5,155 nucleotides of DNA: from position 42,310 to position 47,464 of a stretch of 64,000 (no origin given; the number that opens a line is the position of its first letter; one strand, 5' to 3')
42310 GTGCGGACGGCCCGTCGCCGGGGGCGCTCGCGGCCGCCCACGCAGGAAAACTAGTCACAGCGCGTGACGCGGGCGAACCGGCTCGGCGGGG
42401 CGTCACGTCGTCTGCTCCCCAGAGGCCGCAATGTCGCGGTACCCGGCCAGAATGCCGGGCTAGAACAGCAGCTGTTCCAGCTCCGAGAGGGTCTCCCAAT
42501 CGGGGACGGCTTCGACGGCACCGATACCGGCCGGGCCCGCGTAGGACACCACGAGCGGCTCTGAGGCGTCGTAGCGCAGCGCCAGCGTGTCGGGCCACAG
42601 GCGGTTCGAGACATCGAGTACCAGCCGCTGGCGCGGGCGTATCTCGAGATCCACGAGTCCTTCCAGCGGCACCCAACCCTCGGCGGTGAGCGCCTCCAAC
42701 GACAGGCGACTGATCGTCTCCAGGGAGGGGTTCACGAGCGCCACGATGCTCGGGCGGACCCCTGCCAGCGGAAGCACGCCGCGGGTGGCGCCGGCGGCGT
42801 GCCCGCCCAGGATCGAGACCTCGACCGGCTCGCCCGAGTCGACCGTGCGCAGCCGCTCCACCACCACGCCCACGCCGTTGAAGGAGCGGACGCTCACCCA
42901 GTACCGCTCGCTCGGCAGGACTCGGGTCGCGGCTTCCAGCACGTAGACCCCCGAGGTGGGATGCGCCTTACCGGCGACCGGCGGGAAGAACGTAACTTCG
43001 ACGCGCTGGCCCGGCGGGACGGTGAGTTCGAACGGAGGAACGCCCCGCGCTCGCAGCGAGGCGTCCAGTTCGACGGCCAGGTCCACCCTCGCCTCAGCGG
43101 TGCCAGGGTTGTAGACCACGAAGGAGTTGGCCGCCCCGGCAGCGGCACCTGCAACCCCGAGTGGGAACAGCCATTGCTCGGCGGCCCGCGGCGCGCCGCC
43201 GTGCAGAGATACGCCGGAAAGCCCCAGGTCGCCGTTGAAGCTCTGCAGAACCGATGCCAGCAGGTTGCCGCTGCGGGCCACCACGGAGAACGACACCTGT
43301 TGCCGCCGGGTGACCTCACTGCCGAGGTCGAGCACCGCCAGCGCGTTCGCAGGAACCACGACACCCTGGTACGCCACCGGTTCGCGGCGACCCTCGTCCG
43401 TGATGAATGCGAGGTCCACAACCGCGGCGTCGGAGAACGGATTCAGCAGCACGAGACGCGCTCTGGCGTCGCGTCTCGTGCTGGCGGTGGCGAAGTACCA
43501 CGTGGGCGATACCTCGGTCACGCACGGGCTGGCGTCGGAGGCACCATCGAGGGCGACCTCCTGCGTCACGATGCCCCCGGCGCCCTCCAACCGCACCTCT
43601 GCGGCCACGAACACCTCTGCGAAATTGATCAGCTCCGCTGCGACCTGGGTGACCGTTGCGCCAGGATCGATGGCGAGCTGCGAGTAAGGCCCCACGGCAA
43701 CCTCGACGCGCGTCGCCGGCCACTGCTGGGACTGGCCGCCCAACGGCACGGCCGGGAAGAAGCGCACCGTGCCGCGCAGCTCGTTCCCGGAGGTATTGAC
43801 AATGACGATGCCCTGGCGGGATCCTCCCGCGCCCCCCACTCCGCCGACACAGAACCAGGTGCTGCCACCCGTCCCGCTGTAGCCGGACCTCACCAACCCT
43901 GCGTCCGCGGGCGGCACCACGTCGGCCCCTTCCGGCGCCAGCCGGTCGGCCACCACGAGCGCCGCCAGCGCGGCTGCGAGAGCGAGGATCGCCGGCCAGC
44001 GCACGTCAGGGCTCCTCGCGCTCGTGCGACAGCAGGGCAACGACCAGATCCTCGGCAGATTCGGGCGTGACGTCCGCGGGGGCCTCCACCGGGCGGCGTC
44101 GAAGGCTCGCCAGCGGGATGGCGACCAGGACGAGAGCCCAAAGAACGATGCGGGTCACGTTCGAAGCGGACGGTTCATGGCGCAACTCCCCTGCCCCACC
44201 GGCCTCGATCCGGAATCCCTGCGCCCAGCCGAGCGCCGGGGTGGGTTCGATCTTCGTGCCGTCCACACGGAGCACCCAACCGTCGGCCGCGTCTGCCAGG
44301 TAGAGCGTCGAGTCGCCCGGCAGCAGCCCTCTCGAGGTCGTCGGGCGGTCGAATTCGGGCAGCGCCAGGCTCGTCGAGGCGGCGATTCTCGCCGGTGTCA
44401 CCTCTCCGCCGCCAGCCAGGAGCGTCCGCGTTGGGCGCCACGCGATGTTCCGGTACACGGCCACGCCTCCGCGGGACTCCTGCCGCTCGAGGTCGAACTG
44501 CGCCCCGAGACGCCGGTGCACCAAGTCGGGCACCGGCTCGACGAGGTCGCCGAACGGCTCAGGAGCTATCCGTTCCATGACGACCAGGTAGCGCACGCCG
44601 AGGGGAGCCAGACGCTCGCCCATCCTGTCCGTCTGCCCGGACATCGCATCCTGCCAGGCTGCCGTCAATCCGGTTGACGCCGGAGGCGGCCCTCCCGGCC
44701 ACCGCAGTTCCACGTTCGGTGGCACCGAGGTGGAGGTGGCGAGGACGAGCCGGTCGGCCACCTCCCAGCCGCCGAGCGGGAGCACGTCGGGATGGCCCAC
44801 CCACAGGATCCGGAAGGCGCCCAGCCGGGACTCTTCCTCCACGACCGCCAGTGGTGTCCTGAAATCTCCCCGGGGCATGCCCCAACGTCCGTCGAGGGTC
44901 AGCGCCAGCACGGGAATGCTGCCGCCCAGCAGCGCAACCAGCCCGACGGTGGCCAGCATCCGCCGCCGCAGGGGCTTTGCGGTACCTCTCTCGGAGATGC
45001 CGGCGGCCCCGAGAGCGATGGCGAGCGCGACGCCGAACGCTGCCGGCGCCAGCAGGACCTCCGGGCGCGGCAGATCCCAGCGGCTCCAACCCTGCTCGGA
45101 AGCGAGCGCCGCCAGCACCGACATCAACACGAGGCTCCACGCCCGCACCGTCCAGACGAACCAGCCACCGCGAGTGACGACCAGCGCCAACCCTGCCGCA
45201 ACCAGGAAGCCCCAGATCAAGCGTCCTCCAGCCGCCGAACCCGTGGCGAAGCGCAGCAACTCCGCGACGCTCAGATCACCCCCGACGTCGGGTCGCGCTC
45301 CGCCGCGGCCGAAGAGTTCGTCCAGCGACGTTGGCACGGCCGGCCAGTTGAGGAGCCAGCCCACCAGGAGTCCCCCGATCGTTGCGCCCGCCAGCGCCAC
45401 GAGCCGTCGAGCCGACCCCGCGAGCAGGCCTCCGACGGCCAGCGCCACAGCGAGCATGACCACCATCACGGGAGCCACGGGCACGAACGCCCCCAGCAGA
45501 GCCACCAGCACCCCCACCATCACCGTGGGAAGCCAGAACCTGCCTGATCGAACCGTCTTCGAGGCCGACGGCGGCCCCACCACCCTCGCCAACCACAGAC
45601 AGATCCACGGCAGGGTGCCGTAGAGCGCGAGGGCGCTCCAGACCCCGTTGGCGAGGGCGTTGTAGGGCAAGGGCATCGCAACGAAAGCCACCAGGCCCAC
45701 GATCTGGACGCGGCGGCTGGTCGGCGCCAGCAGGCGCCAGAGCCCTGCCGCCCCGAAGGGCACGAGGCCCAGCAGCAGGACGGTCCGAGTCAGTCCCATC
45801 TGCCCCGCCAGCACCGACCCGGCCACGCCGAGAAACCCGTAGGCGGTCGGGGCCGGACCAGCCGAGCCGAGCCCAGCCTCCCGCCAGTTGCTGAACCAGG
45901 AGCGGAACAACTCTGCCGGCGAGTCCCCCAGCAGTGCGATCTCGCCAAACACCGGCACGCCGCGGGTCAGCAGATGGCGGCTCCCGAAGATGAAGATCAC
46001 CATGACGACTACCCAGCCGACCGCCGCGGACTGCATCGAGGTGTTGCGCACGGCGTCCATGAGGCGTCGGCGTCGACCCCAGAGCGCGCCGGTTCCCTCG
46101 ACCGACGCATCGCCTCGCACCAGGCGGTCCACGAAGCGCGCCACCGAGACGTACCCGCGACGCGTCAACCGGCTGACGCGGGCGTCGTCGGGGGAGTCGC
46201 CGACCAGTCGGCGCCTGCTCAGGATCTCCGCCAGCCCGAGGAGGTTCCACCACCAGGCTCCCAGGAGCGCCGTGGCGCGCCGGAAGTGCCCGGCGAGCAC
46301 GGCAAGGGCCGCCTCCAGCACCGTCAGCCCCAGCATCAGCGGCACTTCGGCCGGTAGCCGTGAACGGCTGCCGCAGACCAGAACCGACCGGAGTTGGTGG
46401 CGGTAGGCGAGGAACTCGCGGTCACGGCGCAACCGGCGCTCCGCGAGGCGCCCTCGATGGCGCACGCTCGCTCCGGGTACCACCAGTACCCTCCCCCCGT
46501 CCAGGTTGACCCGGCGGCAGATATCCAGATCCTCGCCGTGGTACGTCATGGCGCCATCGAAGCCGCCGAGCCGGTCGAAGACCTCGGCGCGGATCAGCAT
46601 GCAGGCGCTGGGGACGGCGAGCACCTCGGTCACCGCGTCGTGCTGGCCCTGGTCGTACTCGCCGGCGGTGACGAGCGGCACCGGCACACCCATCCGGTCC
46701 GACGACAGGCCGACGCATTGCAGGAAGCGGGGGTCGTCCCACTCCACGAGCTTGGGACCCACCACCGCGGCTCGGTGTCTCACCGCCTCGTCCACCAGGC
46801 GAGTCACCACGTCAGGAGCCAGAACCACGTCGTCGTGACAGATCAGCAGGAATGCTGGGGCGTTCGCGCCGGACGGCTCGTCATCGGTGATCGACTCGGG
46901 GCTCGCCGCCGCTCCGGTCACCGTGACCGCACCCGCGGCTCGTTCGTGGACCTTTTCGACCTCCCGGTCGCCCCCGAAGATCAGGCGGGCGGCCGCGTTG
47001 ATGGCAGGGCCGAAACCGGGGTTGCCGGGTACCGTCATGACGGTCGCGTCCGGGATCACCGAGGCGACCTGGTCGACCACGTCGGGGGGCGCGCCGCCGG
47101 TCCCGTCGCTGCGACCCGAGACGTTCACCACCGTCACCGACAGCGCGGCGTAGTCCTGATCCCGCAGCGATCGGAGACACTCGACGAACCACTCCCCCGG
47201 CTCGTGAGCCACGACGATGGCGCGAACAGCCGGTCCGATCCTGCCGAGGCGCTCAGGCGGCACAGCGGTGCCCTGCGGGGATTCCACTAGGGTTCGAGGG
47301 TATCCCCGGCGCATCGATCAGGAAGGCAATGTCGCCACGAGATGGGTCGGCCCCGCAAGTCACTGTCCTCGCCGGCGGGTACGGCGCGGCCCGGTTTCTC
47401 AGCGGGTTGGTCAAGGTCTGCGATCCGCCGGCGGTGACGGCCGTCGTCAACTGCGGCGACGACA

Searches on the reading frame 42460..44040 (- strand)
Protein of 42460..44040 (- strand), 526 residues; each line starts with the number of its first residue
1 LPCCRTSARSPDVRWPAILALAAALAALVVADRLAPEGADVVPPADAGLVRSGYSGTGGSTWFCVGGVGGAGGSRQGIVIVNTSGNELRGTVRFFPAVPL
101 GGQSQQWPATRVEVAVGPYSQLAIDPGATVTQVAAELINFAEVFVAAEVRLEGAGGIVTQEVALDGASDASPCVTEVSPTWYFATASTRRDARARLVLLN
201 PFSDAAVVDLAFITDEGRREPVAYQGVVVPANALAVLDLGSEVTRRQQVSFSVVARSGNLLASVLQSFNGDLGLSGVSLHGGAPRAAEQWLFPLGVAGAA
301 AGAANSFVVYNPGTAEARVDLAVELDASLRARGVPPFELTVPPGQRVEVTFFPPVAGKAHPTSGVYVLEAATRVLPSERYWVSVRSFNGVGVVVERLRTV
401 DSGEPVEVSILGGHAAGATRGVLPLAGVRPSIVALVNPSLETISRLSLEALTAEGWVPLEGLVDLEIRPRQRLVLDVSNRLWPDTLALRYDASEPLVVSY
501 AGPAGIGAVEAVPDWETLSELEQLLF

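Call 23: search_protein_families(library=pfam, proteins=[window:42460-44040:-], max_evalue=0.001)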
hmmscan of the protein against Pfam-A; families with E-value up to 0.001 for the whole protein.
window:42460-44040:- (526 aa): 1 family
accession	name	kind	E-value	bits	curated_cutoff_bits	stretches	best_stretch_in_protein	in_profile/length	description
PF18986.5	DUF5719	-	7.2e-13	48.8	26.2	1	170-322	43-191/319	Family of unknown function (DUF5719)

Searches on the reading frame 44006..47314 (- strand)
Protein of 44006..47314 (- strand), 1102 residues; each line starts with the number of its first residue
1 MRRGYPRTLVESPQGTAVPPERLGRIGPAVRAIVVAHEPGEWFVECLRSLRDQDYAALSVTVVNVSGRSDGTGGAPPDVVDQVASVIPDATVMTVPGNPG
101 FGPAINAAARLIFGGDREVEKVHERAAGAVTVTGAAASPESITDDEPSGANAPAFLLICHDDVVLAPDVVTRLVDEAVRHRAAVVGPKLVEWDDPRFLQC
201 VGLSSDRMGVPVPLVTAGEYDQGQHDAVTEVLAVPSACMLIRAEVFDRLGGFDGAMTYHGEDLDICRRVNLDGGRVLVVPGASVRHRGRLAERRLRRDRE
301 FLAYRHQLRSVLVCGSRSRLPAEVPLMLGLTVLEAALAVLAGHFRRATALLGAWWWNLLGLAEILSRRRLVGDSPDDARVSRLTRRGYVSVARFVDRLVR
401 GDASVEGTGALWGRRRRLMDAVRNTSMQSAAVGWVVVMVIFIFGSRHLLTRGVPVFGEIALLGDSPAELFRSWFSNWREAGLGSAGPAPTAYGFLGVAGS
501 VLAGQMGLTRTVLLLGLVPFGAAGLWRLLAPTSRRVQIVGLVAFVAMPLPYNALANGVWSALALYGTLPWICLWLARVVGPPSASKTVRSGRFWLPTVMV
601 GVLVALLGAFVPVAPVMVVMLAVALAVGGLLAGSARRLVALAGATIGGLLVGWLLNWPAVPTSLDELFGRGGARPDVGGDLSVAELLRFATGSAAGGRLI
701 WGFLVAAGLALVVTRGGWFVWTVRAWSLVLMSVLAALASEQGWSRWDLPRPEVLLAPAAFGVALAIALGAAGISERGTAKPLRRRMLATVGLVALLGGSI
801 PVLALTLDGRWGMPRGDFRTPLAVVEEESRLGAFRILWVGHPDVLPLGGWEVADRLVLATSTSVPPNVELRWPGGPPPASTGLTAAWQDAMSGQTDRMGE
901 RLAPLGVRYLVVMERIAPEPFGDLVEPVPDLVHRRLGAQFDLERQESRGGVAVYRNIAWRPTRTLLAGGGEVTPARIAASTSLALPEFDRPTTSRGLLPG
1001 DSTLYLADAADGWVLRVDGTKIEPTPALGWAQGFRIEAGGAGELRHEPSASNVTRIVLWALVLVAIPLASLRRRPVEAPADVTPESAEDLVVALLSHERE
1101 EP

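Call 23: search_protein_families(library=pfam, proteins=[window:44006-47314:-], max_evalue=0.001)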
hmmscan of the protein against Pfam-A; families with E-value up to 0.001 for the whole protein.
window:44006-47314:- (1102 aa): 3 families
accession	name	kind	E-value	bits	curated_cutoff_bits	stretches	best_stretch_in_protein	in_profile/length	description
PF13641.12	Glyco_tranf_2_3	-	2.4e-13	51.1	27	1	28-287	1-212/230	Glycosyltransferase like family 2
PF13632.12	Glyco_trans_2_3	-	7e-06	26.4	27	1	157-303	3-142/198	Glycosyl transferase family group 2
PF00535.33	Glycos_transf_2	-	2.2e-05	24.9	23.3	0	33-111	3-76/168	Glycosyl transferase family 2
